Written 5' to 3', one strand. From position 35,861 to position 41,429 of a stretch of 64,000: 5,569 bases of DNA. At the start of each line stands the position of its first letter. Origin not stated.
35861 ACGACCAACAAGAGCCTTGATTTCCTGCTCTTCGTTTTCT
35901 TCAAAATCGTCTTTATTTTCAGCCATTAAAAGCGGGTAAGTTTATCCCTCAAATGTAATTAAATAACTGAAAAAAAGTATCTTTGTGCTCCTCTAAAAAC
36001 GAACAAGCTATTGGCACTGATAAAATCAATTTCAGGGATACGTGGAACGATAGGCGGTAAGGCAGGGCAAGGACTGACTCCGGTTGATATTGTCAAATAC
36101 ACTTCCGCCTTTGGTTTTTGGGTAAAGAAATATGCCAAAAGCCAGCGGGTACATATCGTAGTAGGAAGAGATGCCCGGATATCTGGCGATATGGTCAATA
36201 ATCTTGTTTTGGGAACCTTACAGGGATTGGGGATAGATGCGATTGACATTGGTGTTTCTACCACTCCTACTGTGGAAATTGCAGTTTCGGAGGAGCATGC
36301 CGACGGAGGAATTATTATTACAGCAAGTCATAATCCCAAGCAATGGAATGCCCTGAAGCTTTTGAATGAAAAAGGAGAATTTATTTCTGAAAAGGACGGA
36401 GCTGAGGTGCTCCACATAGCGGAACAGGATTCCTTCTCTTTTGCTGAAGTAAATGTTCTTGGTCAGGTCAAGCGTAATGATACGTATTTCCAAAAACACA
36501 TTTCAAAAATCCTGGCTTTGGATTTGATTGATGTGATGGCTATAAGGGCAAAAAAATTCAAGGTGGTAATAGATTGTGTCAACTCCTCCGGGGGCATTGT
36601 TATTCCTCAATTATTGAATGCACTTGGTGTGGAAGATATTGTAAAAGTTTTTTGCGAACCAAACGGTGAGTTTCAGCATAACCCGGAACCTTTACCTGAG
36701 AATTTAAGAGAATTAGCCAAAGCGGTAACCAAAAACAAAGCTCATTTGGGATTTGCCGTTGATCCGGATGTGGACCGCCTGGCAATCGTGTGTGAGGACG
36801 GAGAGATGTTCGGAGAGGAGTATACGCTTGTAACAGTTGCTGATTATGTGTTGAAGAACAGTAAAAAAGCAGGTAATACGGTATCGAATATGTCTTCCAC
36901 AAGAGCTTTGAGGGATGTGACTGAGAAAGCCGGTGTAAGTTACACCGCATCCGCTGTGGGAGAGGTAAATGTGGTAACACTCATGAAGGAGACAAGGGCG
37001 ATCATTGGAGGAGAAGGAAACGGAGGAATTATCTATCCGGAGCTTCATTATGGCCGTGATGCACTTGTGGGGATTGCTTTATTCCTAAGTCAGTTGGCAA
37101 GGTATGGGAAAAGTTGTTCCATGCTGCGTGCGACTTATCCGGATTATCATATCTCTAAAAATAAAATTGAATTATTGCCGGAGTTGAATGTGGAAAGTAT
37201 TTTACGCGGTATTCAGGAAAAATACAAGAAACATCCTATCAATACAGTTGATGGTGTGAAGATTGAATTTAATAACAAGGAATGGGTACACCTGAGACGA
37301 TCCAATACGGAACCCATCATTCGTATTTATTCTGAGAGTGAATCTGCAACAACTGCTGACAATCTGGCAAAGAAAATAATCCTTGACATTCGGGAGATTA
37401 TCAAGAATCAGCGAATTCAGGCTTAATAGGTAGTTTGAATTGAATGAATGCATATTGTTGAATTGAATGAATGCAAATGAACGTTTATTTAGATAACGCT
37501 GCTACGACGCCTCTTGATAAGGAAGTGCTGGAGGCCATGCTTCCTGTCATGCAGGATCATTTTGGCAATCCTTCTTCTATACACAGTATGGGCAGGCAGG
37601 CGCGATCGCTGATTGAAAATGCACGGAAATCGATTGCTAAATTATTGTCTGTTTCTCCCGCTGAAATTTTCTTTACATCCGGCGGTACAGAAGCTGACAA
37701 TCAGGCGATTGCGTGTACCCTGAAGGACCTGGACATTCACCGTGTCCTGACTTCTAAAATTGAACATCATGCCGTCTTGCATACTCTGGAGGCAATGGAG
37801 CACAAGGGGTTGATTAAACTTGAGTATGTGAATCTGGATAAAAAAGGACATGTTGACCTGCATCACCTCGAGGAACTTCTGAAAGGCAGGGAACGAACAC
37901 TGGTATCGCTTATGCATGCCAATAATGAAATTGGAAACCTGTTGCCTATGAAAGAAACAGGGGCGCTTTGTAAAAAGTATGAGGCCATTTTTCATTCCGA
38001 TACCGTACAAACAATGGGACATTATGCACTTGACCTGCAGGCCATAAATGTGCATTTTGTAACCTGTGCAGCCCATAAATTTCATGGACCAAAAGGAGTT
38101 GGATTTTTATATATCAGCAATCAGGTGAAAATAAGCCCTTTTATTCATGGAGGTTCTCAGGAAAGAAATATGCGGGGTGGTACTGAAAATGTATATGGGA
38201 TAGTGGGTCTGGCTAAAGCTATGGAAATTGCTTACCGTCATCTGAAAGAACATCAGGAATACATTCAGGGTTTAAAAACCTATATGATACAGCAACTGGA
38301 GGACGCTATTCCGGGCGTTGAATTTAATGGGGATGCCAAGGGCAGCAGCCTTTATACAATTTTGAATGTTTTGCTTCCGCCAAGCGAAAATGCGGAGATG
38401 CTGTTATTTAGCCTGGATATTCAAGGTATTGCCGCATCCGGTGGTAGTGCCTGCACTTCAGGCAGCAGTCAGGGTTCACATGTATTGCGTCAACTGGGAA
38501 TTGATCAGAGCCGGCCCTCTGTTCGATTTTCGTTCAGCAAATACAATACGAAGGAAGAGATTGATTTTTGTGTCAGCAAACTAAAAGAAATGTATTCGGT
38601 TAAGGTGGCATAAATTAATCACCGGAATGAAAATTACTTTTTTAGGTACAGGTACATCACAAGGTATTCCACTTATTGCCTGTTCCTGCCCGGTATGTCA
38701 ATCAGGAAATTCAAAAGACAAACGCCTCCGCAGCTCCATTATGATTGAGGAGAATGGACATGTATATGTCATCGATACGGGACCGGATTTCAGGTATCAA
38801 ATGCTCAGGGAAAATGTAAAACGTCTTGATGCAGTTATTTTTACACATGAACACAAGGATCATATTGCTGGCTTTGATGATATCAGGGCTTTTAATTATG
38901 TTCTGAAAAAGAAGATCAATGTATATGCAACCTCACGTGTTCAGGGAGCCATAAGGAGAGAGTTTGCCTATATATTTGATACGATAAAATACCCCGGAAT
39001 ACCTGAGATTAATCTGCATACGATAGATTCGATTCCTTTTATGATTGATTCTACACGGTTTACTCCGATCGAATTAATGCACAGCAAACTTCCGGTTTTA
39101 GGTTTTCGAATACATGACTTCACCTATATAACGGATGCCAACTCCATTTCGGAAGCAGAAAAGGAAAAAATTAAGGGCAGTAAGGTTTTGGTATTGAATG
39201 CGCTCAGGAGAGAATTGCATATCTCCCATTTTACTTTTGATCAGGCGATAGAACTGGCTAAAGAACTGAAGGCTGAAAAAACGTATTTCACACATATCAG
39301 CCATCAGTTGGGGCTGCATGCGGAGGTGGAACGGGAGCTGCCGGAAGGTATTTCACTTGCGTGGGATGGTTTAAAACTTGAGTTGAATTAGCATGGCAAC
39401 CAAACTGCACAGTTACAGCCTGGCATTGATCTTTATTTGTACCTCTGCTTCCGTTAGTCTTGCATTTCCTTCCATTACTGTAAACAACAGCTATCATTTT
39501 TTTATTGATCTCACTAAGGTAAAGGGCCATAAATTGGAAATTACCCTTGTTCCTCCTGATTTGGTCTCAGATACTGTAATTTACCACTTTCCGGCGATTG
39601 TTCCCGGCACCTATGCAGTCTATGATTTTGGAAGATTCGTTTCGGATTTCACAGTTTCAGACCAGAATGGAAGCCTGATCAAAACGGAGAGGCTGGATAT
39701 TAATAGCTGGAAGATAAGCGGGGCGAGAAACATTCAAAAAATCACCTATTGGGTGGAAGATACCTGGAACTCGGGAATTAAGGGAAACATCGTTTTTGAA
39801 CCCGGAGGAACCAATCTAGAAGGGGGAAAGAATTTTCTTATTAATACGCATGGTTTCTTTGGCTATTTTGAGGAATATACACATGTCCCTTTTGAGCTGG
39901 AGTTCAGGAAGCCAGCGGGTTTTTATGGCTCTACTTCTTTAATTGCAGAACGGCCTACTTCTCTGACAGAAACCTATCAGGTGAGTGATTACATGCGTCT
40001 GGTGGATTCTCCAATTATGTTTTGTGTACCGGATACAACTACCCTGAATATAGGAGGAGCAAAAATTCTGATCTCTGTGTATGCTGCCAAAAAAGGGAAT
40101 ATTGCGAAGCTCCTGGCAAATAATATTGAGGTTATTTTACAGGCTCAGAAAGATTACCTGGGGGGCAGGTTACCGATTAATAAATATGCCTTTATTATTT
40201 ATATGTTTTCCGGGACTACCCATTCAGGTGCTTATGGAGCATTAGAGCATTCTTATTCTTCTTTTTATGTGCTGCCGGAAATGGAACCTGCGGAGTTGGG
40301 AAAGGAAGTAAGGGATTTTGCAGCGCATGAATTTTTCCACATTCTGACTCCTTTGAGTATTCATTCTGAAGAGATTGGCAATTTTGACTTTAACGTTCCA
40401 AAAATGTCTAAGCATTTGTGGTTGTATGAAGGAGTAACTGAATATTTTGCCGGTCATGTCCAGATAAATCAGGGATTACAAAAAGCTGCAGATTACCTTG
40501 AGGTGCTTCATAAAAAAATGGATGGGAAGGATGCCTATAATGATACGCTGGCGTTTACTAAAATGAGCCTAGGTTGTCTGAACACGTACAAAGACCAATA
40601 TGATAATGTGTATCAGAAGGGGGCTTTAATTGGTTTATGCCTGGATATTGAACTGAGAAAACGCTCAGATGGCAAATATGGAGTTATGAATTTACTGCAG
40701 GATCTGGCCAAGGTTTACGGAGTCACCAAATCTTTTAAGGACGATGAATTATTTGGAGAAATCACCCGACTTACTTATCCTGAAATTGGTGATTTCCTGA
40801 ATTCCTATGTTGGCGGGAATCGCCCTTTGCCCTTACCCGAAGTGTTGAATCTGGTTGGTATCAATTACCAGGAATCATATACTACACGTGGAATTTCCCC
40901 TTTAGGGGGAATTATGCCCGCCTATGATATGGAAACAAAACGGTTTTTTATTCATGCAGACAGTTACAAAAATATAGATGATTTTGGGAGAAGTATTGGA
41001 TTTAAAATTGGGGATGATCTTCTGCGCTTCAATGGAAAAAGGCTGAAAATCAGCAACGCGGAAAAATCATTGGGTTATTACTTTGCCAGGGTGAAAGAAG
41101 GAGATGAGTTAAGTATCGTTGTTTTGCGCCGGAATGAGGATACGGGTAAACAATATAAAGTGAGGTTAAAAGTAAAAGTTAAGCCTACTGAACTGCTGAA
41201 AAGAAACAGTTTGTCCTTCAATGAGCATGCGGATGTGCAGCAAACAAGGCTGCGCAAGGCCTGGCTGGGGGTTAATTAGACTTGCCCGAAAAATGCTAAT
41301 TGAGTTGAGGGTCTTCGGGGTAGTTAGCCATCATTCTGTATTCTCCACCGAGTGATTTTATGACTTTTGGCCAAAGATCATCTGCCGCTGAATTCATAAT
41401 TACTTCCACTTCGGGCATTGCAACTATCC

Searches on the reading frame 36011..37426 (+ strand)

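Call 9: search_protein_families(library=pfam, proteins=[window:36011-37426:+], max_evalue=0.001)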
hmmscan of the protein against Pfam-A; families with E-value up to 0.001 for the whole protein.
window:36011-37426:+ (471 aa): 4 families
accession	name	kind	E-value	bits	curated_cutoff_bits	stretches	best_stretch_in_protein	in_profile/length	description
PF02878.22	PGM_PMM_I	-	2.3e-28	99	22.5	1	8-142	7-136/138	Phosphoglucomutase/phosphomannomutase, alpha/beta/alpha domain I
PF02879.22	PGM_PMM_II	-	2.9e-24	86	29.3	1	173-264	11-103/103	Phosphoglucomutase/phosphomannomutase, alpha/beta/alpha domain II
PF02880.22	PGM_PMM_III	-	7.8e-20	71.6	20.7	1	271-377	4-113/115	Phosphoglucomutase/phosphomannomutase, alpha/beta/alpha domain III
PF00408.26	PGM_PMM_IV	-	1.6e-07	31.7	23.1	1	407-456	21-65/68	Phosphoglucomutase/phosphomannomutase, C-terminal domain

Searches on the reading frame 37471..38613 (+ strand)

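Call 9: search_protein_families(library=pfam, proteins=[window:37471-38613:+], max_evalue=0.001)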
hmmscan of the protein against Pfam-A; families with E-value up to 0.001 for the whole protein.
window:37471-38613:+ (380 aa): 2 families
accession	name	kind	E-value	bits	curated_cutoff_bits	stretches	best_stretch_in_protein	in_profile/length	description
PF00266.25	Aminotran_5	-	5e-75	253.2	21.5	1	5-365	1-369/371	Aminotransferase class-V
PF01212.27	Beta_elim_lyase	-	1.9e-05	24.6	27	1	66-178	50-169/288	Beta-eliminating lyase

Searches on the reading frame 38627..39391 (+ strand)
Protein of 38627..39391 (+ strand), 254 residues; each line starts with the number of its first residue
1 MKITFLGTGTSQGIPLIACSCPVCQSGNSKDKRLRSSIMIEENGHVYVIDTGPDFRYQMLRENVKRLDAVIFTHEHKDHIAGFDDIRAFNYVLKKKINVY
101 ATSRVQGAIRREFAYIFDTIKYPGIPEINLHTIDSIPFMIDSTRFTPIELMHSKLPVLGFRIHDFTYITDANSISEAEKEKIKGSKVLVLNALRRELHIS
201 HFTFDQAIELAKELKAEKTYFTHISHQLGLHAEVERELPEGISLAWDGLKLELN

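Call 9: search_protein_families(library=pfam, proteins=[window:38627-39391:+], max_evalue=0.001)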
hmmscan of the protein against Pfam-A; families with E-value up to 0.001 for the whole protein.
window:38627-39391:+ (254 aa): 2 families
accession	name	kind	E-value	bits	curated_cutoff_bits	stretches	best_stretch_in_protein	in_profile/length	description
PF12706.13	Lactamase_B_2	-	2e-37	129.2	27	1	47-224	3-200/200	Beta-lactamase superfamily domain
PF00753.33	Lactamase_B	-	5.8e-12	46.4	22.7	1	35-223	6-196/196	Metallo-beta-lactamase superfamily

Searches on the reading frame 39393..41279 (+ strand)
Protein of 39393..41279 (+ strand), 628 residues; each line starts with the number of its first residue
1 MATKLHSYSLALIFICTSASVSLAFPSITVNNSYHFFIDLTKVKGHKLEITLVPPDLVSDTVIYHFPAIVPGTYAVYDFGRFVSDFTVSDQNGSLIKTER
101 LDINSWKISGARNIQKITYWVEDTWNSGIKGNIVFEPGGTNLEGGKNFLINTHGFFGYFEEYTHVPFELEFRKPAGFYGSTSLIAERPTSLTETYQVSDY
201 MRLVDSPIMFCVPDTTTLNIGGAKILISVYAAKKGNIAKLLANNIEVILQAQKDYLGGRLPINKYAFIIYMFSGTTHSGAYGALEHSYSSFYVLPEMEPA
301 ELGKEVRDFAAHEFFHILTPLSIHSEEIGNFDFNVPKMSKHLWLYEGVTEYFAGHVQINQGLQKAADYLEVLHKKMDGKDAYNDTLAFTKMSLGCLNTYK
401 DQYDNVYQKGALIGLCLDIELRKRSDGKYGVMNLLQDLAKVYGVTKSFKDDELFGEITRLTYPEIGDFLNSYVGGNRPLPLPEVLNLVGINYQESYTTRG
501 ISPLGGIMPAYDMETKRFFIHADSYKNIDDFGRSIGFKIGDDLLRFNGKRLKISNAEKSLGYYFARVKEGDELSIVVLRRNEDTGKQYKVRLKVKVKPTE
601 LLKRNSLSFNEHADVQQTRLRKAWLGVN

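Call 9: search_protein_families(library=pfam, proteins=[window:39393-41279:+], max_evalue=0.001)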
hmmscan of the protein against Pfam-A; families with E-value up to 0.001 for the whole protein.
window:39393-41279:+ (628 aa): 2 families
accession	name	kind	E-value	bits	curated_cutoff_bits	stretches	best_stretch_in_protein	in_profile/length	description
PF17899.6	Peptidase_M61_N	-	8.5e-35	120.7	23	1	36-210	2-166/168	Peptidase M61 N-terminal domain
PF05299.18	Peptidase_M61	-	1.7e-14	54.7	22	1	307-412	3-117/118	M61 glycyl aminopeptidase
